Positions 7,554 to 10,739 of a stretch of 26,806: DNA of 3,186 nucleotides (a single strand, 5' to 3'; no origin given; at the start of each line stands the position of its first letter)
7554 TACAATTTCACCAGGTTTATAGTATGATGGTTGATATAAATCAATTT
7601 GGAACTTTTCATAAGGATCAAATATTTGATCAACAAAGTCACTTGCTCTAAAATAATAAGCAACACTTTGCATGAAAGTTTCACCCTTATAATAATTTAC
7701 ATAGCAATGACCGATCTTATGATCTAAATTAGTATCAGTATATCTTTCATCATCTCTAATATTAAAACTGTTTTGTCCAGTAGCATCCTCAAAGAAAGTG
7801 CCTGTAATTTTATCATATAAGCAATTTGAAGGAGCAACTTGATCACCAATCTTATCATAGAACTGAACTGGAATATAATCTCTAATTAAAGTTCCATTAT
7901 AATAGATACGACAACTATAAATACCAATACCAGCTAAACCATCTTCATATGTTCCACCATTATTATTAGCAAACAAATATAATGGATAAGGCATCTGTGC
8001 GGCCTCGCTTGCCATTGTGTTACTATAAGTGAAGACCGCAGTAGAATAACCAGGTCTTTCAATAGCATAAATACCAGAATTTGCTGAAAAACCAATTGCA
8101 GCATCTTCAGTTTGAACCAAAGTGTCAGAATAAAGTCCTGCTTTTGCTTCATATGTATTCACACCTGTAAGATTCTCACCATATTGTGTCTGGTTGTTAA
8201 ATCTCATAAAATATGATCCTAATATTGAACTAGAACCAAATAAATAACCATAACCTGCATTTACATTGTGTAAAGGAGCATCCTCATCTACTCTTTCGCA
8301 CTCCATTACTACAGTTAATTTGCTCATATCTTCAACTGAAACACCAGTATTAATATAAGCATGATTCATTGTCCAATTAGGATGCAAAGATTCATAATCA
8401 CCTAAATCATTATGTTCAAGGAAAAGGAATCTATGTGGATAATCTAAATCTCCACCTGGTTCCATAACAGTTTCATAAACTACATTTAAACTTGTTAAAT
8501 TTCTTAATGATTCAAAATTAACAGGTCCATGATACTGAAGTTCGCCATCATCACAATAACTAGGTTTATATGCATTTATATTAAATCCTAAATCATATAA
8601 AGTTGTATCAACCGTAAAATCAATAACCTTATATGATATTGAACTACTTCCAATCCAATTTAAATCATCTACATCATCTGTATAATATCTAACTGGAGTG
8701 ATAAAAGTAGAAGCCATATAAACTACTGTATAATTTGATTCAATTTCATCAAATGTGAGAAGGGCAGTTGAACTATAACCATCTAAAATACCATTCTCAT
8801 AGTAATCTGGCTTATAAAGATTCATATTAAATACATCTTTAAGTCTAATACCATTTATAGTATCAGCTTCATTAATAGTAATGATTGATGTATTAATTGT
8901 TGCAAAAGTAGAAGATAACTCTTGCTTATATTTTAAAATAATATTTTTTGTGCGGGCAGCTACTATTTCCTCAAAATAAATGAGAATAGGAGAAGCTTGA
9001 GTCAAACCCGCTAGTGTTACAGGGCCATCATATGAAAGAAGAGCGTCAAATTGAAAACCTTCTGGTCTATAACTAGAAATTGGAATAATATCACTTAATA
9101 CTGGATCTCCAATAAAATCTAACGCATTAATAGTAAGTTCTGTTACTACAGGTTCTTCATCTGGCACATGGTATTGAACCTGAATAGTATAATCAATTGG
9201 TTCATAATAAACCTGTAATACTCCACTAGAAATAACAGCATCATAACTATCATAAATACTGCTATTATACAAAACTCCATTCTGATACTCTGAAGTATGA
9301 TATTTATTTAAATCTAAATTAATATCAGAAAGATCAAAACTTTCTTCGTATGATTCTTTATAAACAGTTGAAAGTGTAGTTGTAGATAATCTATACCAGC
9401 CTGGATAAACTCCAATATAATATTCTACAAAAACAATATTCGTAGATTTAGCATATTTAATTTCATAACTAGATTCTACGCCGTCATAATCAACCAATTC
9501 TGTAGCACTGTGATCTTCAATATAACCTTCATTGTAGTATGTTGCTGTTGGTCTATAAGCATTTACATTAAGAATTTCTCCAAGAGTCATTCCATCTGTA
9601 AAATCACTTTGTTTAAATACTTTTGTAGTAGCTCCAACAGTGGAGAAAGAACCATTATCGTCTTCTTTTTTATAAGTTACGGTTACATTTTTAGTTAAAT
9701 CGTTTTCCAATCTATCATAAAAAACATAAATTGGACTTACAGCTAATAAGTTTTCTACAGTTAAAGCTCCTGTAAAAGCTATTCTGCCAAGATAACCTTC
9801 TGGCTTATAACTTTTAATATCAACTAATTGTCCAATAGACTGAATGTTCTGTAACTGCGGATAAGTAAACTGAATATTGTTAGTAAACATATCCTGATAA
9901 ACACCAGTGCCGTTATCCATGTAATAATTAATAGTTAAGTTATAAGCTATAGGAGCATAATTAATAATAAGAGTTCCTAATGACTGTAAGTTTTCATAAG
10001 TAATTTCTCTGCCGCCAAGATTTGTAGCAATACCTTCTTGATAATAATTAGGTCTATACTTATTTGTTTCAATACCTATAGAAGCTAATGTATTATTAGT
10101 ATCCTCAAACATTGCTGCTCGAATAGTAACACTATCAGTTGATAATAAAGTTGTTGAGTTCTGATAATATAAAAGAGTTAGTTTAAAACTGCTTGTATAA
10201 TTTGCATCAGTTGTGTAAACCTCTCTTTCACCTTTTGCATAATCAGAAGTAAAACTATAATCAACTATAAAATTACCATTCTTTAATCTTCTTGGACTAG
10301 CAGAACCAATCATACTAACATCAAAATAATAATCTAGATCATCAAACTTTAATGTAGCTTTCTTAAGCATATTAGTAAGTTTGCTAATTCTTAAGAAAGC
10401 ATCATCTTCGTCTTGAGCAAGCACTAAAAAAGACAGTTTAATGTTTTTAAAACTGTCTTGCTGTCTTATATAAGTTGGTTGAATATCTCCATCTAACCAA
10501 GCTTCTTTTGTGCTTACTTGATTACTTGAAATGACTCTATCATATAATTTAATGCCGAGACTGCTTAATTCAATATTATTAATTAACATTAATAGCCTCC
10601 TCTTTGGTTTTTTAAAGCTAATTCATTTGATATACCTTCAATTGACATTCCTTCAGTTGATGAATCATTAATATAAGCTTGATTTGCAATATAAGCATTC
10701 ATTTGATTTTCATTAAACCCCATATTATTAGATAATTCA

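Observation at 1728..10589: A single 2,953-codon tail-tip gene occupies one third of a 26.7-kb phage genome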

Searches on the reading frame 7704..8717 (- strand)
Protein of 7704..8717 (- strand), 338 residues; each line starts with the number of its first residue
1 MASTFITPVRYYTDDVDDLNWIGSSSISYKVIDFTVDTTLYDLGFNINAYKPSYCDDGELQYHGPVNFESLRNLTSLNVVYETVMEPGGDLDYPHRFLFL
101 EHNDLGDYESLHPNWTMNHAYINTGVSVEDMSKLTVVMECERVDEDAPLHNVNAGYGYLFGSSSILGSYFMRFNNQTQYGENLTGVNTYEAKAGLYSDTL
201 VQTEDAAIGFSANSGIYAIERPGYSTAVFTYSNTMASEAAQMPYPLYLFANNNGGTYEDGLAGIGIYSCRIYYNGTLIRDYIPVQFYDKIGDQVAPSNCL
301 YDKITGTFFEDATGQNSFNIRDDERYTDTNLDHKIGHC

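Call 62: predict_structure(alignment_id=A5)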
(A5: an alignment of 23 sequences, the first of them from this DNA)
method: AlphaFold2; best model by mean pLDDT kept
length: 338 residues; sequences in the alignment: 23
mean_pLDDT: 58.8   pTM: 0.62
mean pLDDT of the five models: 58.8, 57.3, 53.2, 51.7, 49.4
residues with pLDDT >= 90: 0; 70-90: 107; 50-70: 103; < 50: 128
segments of 3 or more residues with pLDDT < 50: 1-4, 9-11, 13-45, 51-55, 83-95, 101-118, 145-153, 178-182, 208-211, 251-263, 323-338
pLDDT, mean of each block of 10 residues (from residue 1): 48 41 34 40 47 53 53 54 42 51 36 38 81 82 49 58 77 63 64 87 64 67 70 77 74 35 64 83 70 70 81 59 44 42
secondary structure, 60 per line:
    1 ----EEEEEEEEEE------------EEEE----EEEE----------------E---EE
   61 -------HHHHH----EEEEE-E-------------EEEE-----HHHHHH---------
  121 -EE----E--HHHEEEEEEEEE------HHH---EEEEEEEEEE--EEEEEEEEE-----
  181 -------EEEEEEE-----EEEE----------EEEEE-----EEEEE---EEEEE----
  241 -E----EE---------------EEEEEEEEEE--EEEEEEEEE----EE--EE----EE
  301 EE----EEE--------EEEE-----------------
elements in order: E5-14 E27-30 E35-38 H68-72 E77-81 E97-100 H106-111 E134-142 E155-164 E167-175 E188-194 E200-203 E214-218 E224-228 E232-236 E264-273 E276-284 E299-302 E307-309 E318-321
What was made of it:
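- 7725..8465 (-): aa 709-955: globular module 1, the most conserved part of the protein; probable ConA/LamG/galectin-like beta-sandwich. The AF2 model is all-beta (pLDDT 58.8, pTM 0.62; call 62).
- On Concanavalin A-like lectin/glucanase (LamG, galectin) fold: The model is all-beta with pTM 0.62 but pLDDT 58.8 (call 62).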

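Call 65: fold_search(model_id=the predicted structure, library=pdb)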
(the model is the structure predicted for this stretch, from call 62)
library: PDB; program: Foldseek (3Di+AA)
matches with E <= 10: 698; with E <= 0.001: 0
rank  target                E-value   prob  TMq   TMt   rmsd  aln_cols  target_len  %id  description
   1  9db1_A                2.6e-03  0.80  0.22  0.27  16.6       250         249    9  Molecular basis of pathogenicity of the recently emerged FCoV-23 coronavirus. FCoV-23 S Do in proximal conformation (l (released 2025-07-09)
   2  1qmj_A                3.6e-03  0.99  0.25  0.49   5.9       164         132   10  CG-16, a homodimeric agglutinin from chicken liver (released 2000-02-06)
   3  6w4q_C                3.8e-03  0.98  0.25  0.13   6.6       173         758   12  Crystal structure of full-length tailspike protein 2 (TSP2, ORF211) ) from Escherichia coli O157:H7 bacteriophage CAB1 (released 2021-01-20)
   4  5w6p_A                5.0e-03  0.99  0.26  0.15   6.4       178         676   12  Crystal structure of Bacteriophage CBA120 tailspike protein 2 enzymatically active domain (TSP2dN, orf211) (released 2018-10-24)
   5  5w6p_F                5.6e-03  0.99  0.26  0.15   6.0       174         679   13  Crystal structure of Bacteriophage CBA120 tailspike protein 2 enzymatically active domain (TSP2dN, orf211) (released 2018-10-24)
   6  9dbe_A                5.6e-03  0.87  0.23  0.29  10.2       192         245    9  Molecular basis of pathogenicity of the recently emerged FCoV-23 coronavirus. FCoV-23 S long domain 0 in swung-out con (released 2025-07-09)
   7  7zvb_A                5.6e-03  0.44  0.18  0.22  14.1       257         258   11  Crystal Structure of the mature form of the glutamic-class prolyl-endopeptidase neprosin at 2.35 A resolution. (released 2022-08-10)
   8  2zgq_A                9.6e-03  0.85  0.22  0.35   9.1       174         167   13  Crystal structure of AAL mutant L33A in P1 spacegroup (released 2009-01-20)
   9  9qr8_A                1.1e-02  0.41  0.20  0.24  13.5       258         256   10  Gliadin degrading prolyl endopeptidase Celiacase (neprosin C334V) (released 2025-10-22)
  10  1d2s                  1.1e-02  0.38  0.17  0.28  13.8       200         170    8  CRYSTAL STRUCTURE OF THE N-TERMINAL LAMININ G-LIKE DOMAIN OF SHBG IN COMPLEX WITH DIHYDROTESTOSTERONE (released 2000-06-28)
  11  2r0h_A                1.5e-02  0.90  0.24  0.42   7.5       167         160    9  Fungal lectin CGL3 in complex with chitotriose (chitotetraose) (released 2008-05-20)
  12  6w4q_E                1.6e-02  0.84  0.25  0.13  13.4       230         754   12  Crystal structure of full-length tailspike protein 2 (TSP2, ORF211) ) from Escherichia coli O157:H7 bacteriophage CAB1 (released 2021-01-20)
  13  1sla_A                1.7e-02  0.95  0.26  0.51   5.8       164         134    8  X-RAY CRYSTALLOGRAPHY REVEALS CROSSLINKING OF MAMMALIAN LECTIN (GALECTIN-1) BY BIANTENNARY COMPLEX TYPE SACCHARIDES (released 1995-01-26)
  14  9db3_A                1.7e-02  0.57  0.22  0.08  12.1       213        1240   11  Molecular basis of pathogenicity of the recently emerged FCoV-23 coronavirus. FCoV-23 S long with Do in swung-out conf (released 2025-07-09)
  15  7knb_B                2.2e-02  0.20  0.16  0.07  12.1       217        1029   10  Cryo-EM structure of single ACE2-bound SARS-CoV-2 trimer spike at pH 7.4 (released 2020-12-09)
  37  3axd_B                6.8e-02  0.66  0.30  0.40   9.8       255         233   10  The truncated Fibrobacter succinogenes 1,3-1,4-beta-D-glucanase V18Y/W203Y in apo-form (released 2012-02-15)
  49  1zm1_A                8.9e-02  0.44  0.26  0.34  12.4       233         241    9  Crystal structures of complex F. succinogenes 1,3-1,4-beta-D-glucanase and beta-1,3-1,4-cellotriose (released 2006-05-10)
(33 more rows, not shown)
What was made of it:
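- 7725..8465 (-): Foldseek finds galectins, coronavirus S domain 0, LamG and GH16 in PDB (call 65).
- On Concanavalin A-like lectin/glucanase (LamG, galectin) fold: PDB matches have E 3e-3 to 0.09 and TMt ~0.5 to galectins (call 65).
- The best-superposing fold matches are galectins and lectins (TMt ~0.5; call 65).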

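Call 69: find_related_loci(query=A5, collection=genome_contigs, flank=10000)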
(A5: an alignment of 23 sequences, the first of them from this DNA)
Query A5 (338 aa) in genome_contigs; peptide patterns used: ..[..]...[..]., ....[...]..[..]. (x = any residue, [..] = any of these).
6 stretches matched a pattern, but none encodes a relative of the query by tblastn (E <= 1e-3).

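Call 81: fold_search(model_id=the predicted structure, library=viral)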
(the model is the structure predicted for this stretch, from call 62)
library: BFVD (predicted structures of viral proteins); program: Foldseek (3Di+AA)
matches with E <= 10: 454; with E <= 0.001: 8
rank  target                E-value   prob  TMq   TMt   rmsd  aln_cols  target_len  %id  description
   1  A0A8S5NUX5            6.7e-09  1.00  0.39  0.21  13.0       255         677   15  GDSL like Lipase Acylhydrolase [Myoviridae sp. cte5Z19]
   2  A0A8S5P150            9.5e-08  1.00  0.38  0.35   4.5       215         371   20  Uncharacterized protein [Siphoviridae sp. ctEqU3]
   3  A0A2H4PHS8            2.5e-06  1.00  0.43  0.33   6.5       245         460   17  (no name in the UniProt tables at hand)
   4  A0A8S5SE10            1.8e-05  1.00  0.39  0.18   4.8       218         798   14  receptor protein-tyrosine kinase [virus sp. ctX0L1]
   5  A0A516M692            1.4e-04  1.00  0.33  0.16   5.8       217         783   10  (no name in the UniProt tables at hand)
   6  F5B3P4                3.3e-04  1.00  0.29  0.35   4.9       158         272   11  (no name in the UniProt tables at hand)
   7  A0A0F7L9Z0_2          3.6e-04  1.00  0.34  0.11  10.6       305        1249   10  Uncharacterized protein [uncultured marine virus]
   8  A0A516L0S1            8.6e-04  1.00  0.27  0.41   5.5       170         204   15  (no name in the UniProt tables at hand)
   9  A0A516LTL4            1.1e-03  1.00  0.36  0.47   8.0       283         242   11  (no name in the UniProt tables at hand)
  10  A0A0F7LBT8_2          1.3e-03  1.00  0.28  0.11   7.8       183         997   13  LamG-like jellyroll fold domain-containing protein [uncultured marine virus]
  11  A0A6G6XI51            1.7e-03  0.98  0.25  0.15   7.3       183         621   13  Hydrolase [Arthrobacter phage Shoya]
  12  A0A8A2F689            1.7e-03  0.89  0.22  0.20  10.8       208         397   13  S protein (Fragment) [Transmissible gastroenteritis virus]
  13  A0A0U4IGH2            2.2e-03  1.00  0.31  0.26   6.7       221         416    9  (no name in the UniProt tables at hand)
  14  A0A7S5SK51            2.4e-03  0.99  0.32  0.22   8.4       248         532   10  (no name in the UniProt tables at hand)
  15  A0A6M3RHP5            3.5e-03  0.89  0.23  0.13  10.9       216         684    9  CPm [Malus domestica virus A]
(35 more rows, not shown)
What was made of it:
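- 7725..8465 (-): In BFVD it finds uncultured-phage proteins down to E 7e-9, plus LamG-like and ConA-like proteins (call 81).
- On Evolved Dit (evoDit): Module 1 gives ConA/LamG/galectin-like fold matches from a low-confidence model (calls 62, 65, 81).
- On Concanavalin A-like lectin/glucanase (LamG, galectin) fold: BFVD matches reach E 7e-9 and include LamG-like and ConA-like proteins (call 81).
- Lectin-like fold of module 1: calls 62, 65, 81. ConA-like folds include GH16 glucanases, which appear among the fold matches (3axd, 1zm1 in call 65; a GH16 domain protein in call 81). The best BFVD hit is a protein named GDSL-like lipase/acylhydrolase (call 81).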

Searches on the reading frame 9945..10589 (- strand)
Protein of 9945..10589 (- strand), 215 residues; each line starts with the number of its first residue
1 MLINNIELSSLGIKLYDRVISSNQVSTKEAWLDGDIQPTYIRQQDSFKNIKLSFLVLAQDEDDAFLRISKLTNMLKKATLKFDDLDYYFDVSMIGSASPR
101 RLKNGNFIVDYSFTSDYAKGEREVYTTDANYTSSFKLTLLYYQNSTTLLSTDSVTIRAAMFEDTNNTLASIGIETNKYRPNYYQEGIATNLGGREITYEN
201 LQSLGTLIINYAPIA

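Call 39: predict_structure(alignment_id=A2)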
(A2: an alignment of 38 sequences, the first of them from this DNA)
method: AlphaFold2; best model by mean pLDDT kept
length: 215 residues; sequences in the alignment: 38
mean_pLDDT: 76.9   pTM: 0.43
mean pLDDT of the five models: 76.9, 76.7, 76.1, 75.9, 72.4
residues with pLDDT >= 90: 22; 70-90: 145; 50-70: 15; < 50: 33
segments of 3 or more residues with pLDDT < 50: 24-43, 121-131
pLDDT, mean of each block of 10 residues (from residue 1): 81 80 49 44 56 86 87 86 78 84 83 72 42 78 90 84 78 88 89 83 90 87
secondary structure, 60 per line:
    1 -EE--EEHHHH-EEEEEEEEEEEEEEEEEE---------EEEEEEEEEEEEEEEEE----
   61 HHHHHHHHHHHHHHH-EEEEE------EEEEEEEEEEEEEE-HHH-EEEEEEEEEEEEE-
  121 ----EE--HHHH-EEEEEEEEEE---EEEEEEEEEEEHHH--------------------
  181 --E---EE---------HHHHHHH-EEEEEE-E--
elements in order: H8-11 E13-30 E40-56 H61-75 E77-81 E88-101 E107-119 H129-132 E134-143 E147-157 H198-204 E206-211
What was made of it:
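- Both models are beta-rich (calls 39, 62).
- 10200..10589 (-): aa 1-130: Dit N-terminal ring ('belt') domain of the giant protein. The AF2 model shows a long beta-hairpin (13-30/40-56), a helix (61-75) and a beta-sandwich (call 39).
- On Distal tail protein (Dit) of siphophages: AF2 secondary structure in call 39.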

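Call 42: fold_search(model_id=the predicted structure, library=pdb)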
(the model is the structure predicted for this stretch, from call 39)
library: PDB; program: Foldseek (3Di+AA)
matches with E <= 10: 1035; with E <= 0.001: 1
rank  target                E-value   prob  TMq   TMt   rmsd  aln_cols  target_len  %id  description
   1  9j1k_K                5.5e-04  1.00  0.37  0.30   6.5       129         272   16  Tip region of monocin (released 2025-01-08)
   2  2wzp_P                2.0e-03  1.00  0.34  0.26  11.9       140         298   14  Structures of Lactococcal Phage p2 Baseplate Shed Light on a Novel Mechanism of Host Attachment and Activation in Siph (released 2010-02-16)
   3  6v8i_AC               3.6e-03  1.00  0.36  0.25  11.2       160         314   14  Composite atomic model of the Staphylococcus aureus phage 80alpha baseplate (released 2020-03-04)
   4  4v96_AS               3.6e-03  1.00  0.34  0.31  11.9       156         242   11  The structure of a 1.8 MDa viral genome injection device suggests alternative infection mechanisms (released 2014-07-09)
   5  4v96_AV               4.6e-03  1.00  0.34  0.30  11.8       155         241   11  The structure of a 1.8 MDa viral genome injection device suggests alternative infection mechanisms (released 2014-07-09)
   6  6tba_4A               7.9e-03  1.00  0.31  0.46   4.0       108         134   12  Virion of native gene transfer agent (GTA) particle (released 2020-07-22)
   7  8zdo_m                1.0e-02  1.00  0.33  0.25   6.6       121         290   13  Cryo-EM structure of Mycobacteriophage Douge baseplate (gp13, gp17, gp23, gp16, gp18 and gp20) (released 2025-06-25)
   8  8zdj_m                1.5e-02  0.96  0.23  0.29   4.2        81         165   17  Cryo-EM structure of Mycobacteriophage Douge genome-packed connector (gp5, gp9, gp10, gp12 and gp13) (released 2025-06-25)
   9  6lad_D                1.7e-02  0.96  0.26  0.28   6.7       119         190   14  Crystal structure of Amuc_1100 from Akkermansia muciniphila (released 2020-08-05)
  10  9d93_Md               1.8e-02  0.98  0.35  0.13  14.9       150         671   11  Mycobacteriophage Bxb1 tail tip - Composite map and model (released 2024-09-25)
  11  8bcp_B                1.8e-02  0.77  0.25  0.31   7.2       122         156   13  Cryo-EM structure of the proximal end of bacteriophage T5 tail : p142 tail terminator protein hexamer and pb6 tail tub (released 2023-11-01)
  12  7ahw                  1.8e-02  0.47  0.20  0.29  23.3       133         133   13  The crystal structure of gene product PA4063 from Pseudomonas aeruginosa (released 2021-10-06)
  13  9d93_Mc               2.0e-02  0.99  0.34  0.12   6.9       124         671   13  Mycobacteriophage Bxb1 tail tip - Composite map and model (released 2024-09-25)
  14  8ezw_C                2.0e-02  0.44  0.19  0.27  23.8       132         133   12  Structure of Apo ZrgA deletion 124-184 from Vibrio cholerae (released 2023-01-18)
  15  9m8o_G                2.2e-02  0.91  0.31  0.26  13.3       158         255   13  Cryo-EM structure of bacteriophage NF5 baseplate (released 2025-12-17)
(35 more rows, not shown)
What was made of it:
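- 10200..10589 (-): The seven best Foldseek PDB hits come from tail-tip or baseplate structures: monocin, p2, 80alpha, TP901-1, GTA, Douge (call 42).
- On Distal tail protein (Dit) of siphophages: Foldseek ranks 1-7 come from tail-tip or baseplate structures (call 42).
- Fold search, call 42.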
